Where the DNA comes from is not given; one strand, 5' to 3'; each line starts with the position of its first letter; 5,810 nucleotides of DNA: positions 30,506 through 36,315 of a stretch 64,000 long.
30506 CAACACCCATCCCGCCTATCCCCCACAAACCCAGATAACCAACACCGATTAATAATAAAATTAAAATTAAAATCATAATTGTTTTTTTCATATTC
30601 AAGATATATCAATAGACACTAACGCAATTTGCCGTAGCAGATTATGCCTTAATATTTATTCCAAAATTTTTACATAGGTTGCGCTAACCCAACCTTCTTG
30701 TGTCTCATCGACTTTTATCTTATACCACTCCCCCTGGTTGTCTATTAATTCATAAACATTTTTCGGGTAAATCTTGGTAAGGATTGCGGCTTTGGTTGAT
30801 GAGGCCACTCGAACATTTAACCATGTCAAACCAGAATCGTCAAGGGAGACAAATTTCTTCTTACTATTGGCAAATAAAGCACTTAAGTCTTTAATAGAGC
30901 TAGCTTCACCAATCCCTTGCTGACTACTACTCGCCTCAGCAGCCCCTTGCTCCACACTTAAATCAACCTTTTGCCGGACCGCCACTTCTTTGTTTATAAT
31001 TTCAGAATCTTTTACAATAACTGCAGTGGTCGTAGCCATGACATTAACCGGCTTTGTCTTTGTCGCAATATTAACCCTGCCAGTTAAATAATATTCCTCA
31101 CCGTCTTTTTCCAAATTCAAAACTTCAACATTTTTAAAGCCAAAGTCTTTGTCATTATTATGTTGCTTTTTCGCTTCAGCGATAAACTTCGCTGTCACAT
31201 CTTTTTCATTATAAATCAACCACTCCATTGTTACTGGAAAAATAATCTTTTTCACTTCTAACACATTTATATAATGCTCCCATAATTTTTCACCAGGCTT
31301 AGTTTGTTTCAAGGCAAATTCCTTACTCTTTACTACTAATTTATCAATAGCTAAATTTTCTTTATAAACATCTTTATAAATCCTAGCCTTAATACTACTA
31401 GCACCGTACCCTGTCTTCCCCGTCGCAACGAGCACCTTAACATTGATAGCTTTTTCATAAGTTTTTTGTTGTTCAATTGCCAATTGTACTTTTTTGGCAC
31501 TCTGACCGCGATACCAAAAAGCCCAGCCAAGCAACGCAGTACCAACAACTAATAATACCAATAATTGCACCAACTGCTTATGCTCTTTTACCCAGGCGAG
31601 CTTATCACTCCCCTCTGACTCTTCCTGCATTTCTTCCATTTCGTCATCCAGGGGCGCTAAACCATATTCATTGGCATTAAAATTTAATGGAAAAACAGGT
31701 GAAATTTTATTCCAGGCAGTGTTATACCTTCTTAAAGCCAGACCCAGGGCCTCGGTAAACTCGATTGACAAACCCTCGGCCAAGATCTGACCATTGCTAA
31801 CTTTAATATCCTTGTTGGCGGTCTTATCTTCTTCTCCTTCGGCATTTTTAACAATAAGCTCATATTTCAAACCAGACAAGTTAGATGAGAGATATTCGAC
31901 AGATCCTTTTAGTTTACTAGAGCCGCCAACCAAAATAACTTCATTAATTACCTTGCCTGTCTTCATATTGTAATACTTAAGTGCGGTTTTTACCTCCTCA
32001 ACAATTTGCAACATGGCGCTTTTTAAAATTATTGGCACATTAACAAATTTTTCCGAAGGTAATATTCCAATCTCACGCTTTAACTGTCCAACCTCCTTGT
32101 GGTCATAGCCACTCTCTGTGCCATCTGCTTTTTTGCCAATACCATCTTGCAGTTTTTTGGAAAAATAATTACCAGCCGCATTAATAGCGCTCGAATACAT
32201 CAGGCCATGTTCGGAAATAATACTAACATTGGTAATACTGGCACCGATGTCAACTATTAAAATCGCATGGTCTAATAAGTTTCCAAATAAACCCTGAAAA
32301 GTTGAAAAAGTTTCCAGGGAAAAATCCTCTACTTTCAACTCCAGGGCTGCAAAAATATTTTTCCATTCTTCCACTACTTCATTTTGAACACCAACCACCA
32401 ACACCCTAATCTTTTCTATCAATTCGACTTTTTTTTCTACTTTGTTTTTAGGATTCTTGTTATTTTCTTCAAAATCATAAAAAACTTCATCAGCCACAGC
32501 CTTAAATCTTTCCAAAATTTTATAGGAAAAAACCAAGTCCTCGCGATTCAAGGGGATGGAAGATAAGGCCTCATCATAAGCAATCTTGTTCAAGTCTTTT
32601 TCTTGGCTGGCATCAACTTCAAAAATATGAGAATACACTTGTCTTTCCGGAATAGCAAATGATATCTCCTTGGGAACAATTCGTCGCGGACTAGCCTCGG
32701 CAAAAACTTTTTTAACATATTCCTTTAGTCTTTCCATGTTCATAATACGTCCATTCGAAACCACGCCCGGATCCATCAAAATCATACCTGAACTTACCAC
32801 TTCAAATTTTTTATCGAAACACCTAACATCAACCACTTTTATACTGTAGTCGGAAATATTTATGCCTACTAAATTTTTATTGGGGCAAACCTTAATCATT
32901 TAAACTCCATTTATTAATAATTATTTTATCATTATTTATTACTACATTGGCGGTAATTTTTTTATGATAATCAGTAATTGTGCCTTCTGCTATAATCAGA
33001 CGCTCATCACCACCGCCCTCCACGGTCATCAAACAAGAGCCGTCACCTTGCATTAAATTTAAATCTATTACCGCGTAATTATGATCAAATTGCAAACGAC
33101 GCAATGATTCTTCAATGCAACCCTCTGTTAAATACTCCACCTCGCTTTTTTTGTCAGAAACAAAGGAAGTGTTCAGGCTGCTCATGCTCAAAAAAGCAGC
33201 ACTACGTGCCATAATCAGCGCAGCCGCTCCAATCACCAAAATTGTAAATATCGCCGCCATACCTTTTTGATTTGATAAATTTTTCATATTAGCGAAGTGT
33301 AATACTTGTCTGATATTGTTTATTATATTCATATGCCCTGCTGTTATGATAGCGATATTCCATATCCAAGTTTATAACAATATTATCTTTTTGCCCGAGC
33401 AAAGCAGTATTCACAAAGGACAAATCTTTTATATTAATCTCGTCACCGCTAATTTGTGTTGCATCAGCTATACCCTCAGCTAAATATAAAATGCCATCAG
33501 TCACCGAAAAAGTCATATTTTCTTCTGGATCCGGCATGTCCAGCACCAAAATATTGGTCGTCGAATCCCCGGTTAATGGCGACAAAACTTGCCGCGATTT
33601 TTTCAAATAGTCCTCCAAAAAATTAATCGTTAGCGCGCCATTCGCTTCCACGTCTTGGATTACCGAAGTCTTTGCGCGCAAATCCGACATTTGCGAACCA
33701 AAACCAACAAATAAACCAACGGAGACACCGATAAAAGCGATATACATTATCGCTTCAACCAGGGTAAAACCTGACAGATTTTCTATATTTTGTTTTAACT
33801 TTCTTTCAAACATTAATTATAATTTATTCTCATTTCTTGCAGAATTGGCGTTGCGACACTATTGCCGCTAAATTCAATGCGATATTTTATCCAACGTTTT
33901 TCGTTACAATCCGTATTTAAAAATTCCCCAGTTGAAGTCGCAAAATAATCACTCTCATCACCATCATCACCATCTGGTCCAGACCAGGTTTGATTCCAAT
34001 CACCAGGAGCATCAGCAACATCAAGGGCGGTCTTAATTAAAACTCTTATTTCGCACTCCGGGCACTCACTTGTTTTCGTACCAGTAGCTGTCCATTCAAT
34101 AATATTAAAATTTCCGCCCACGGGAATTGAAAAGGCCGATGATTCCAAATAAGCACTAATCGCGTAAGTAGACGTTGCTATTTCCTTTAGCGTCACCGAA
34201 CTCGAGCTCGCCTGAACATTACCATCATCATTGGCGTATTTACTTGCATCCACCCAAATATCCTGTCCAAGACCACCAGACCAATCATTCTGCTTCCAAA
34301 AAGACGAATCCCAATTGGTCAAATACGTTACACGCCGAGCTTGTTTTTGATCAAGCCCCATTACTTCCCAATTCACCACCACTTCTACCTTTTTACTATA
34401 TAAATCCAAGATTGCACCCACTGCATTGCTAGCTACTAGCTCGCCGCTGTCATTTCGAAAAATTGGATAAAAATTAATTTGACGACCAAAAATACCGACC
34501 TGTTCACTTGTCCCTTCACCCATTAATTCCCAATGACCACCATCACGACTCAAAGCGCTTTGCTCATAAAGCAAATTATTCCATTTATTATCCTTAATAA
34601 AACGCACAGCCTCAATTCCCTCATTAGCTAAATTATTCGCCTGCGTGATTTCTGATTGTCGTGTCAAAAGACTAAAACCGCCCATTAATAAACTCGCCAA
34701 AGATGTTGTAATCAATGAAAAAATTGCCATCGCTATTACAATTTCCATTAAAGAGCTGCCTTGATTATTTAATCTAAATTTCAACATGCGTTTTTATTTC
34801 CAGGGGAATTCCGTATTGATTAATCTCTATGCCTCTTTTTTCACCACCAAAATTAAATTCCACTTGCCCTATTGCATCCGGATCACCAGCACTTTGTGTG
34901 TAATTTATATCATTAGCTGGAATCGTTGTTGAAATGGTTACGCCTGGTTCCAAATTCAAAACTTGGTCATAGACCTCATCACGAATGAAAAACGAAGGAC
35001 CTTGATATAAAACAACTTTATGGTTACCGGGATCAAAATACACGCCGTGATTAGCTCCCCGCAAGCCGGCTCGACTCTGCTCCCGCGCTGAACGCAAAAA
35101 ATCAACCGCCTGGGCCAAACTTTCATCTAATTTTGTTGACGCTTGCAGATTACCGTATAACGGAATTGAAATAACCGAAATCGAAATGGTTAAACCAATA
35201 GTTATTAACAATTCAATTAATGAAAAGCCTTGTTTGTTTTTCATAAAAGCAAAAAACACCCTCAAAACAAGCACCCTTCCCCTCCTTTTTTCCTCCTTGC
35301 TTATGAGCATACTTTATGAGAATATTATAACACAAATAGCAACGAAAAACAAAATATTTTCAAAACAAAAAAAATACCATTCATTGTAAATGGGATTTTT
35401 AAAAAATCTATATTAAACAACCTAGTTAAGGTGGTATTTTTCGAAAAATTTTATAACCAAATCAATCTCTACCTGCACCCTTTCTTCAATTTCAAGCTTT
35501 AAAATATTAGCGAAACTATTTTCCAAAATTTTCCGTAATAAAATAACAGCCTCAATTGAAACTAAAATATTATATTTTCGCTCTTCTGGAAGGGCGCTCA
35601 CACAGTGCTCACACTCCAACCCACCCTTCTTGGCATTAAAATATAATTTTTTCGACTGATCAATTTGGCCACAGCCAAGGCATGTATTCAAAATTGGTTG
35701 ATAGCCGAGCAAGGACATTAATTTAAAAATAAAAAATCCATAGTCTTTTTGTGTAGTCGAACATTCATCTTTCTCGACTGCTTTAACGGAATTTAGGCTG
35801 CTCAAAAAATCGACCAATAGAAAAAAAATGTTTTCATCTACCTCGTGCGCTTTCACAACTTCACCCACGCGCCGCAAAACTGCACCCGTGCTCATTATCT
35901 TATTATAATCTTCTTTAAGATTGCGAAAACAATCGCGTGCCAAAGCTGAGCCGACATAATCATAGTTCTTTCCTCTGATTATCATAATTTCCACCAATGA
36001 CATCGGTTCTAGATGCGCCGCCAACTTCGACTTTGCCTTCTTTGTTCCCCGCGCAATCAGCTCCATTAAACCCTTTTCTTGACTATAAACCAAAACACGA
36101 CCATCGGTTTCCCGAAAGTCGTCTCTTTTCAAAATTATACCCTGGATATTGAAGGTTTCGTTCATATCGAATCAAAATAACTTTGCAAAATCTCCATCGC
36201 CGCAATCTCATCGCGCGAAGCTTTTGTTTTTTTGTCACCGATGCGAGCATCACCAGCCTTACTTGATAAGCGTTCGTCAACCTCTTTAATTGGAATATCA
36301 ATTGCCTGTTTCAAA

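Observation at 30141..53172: Chemosensory pathway physically fused to type IV pilus genes in one co-directional block, with no flagellar genes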

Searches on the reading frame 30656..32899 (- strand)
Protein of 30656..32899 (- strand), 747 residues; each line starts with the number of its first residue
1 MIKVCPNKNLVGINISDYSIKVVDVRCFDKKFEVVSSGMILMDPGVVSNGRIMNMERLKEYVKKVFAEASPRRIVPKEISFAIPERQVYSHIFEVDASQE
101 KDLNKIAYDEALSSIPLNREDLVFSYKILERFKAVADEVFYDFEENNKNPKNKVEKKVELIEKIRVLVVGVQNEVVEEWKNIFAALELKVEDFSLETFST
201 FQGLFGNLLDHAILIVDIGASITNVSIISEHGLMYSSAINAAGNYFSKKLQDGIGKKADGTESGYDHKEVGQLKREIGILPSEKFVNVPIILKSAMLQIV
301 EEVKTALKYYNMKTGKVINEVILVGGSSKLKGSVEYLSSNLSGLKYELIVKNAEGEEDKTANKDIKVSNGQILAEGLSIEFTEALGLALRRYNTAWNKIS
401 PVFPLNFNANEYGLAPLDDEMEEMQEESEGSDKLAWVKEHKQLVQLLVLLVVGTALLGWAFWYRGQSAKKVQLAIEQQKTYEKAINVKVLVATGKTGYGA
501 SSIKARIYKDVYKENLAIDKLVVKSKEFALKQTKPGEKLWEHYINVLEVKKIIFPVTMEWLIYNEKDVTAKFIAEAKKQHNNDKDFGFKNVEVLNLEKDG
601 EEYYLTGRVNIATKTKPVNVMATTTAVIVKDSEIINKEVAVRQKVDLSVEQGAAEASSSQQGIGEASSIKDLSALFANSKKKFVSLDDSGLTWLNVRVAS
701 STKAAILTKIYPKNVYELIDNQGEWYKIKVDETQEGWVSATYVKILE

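Call 5: search_protein_families(library=pfam, proteins=[window:30656-32899:-], max_evalue=0.01)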
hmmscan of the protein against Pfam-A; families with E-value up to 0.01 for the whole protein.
window:30656-32899:- (747 aa): 5 families
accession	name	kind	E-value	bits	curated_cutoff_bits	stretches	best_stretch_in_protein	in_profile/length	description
PF11104.14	PilM_2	-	1.2e-19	70.9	27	1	12-392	1-340/340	Type IV pilus assembly protein PilM;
PF08239.17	SH3_3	-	8.3e-11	42.3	27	1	694-744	3-54/54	Bacterial SH3 domain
PF06723.19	MreB_Mbl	-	8.6e-07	28.5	27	1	212-256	146-190/327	MreB/Mbl protein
PF14450.12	FtsA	-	0.00019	22.3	31.8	1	215-262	2-49/127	Cell division protein FtsA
PF06347.19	SH3_4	-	0.0084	16.3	24.1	0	694-741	5-52/56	Bacterial SH3 domain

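Call 37: search_protein_families(library=ncbifam, proteins=[window:30656-32899:-], max_evalue=0.001)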
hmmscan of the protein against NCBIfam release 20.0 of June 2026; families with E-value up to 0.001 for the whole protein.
window:30656-32899:- (747 aa): 6 families
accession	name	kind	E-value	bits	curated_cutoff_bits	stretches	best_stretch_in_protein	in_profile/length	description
TIGR01175.1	pilM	subfamily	2.9e-22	79.1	133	1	9-390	4-346/348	type IV pilus assembly protein PilM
TIGR00904.1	mreB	subfamily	4.3e-06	26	365.75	1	213-251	152-190/334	MreB/Mrl family cell shape determining protein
NF010539.0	PRK13927.1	subfamily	8.7e-06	24.9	293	1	212-257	152-197/339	rod shape-determining protein MreB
NF010540.1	PRK13929.1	exception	9.8e-06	24.9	515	0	212-281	151-217/334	rod-share determining protein MreBH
TIGR01174.1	ftsA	equivalog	1e-05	24.8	175.85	1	140-337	128-334/371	cell division protein FtsA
NF040678.1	EntFM_CwpFM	equivalog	0.0004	19.5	720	0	693-743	68-117/430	enterotoxin EntFM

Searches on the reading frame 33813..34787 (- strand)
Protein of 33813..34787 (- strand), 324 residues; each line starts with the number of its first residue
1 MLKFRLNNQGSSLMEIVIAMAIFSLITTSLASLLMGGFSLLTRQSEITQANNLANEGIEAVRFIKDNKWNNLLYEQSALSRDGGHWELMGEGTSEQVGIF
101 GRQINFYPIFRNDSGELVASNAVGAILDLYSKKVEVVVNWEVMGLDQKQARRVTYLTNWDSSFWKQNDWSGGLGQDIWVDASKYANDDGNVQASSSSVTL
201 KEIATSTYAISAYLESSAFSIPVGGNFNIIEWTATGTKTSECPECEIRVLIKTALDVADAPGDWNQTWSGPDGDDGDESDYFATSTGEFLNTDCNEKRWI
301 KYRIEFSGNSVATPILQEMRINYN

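Call 5: search_protein_families(library=pfam, proteins=[window:33813-34787:-], max_evalue=0.01)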
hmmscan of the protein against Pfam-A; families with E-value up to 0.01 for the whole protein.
window:33813-34787:- (324 aa): 1 family
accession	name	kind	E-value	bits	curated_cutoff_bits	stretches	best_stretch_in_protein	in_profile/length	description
PF07963.17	N_methyl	-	0.00091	19.1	21.2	1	7-30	3-26/27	Prokaryotic N-terminal methylation motif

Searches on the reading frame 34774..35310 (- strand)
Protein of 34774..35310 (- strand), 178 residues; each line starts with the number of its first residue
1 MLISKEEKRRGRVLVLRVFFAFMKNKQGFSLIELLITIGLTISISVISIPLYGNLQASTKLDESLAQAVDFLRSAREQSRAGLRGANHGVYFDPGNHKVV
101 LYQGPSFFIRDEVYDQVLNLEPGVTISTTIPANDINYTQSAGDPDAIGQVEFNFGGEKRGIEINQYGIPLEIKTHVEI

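Call 5: search_protein_families(library=pfam, proteins=[window:34774-35310:-], max_evalue=0.01)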
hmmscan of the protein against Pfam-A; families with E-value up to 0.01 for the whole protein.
window:34774-35310:- (178 aa): 1 family
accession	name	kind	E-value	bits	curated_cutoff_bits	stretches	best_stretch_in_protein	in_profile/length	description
PF07963.17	N_methyl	-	5e-05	23.1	21.2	1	23-40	1-18/27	Prokaryotic N-terminal methylation motif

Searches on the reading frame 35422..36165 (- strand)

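Call 4: search_protein_families(library=pfam, proteins=[window:35422-36165:-], max_evalue=0.001)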
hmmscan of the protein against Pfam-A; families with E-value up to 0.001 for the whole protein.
window:35422-36165:- (247 aa): 2 families
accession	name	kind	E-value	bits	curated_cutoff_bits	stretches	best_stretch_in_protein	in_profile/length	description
PF11967.14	RecO_N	-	1.6e-14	54.1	27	1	1-73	1-73/80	Recombination protein O N terminal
PF02565.21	RecO_C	-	8.1e-10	39.1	22.1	1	96-246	13-149/157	Recombination protein O C terminal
